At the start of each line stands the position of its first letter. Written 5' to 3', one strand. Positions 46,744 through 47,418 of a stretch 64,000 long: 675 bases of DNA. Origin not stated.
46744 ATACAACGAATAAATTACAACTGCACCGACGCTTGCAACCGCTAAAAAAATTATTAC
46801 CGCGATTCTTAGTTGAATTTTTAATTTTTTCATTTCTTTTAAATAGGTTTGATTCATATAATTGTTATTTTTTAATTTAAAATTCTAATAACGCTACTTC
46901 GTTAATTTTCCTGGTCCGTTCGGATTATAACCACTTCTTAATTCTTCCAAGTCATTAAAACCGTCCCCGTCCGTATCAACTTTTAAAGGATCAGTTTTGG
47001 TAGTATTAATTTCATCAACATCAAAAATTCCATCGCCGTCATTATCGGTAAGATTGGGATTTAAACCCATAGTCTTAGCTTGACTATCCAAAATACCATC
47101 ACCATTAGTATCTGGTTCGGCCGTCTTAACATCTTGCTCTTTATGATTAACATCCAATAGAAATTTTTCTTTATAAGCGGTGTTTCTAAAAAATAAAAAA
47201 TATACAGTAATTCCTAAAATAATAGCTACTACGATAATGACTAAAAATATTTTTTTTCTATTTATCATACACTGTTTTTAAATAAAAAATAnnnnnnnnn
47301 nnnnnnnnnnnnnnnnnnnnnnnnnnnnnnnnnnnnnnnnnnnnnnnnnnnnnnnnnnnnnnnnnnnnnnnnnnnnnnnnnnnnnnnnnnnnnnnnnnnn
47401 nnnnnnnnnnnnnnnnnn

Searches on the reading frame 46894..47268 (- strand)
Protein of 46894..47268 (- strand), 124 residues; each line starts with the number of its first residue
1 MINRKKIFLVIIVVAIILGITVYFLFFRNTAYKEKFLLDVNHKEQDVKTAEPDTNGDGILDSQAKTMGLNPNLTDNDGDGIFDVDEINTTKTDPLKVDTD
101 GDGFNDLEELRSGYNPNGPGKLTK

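Call 6: search_protein_families(library=pfam, proteins=[window:46894-47268:-], max_evalue=0.01)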
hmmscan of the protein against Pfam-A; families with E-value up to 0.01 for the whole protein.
window:46894-47268:- (124 aa): 2 families
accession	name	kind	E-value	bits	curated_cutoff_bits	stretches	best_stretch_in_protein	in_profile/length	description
PF18884.5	TSP3_bac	-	4e-07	30.2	25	2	98-117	1-20/22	Bacterial TSP3 repeat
PF02706.20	Wzz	-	0.001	19.8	25.5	1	4-49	13-55/91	Chain length determinant protein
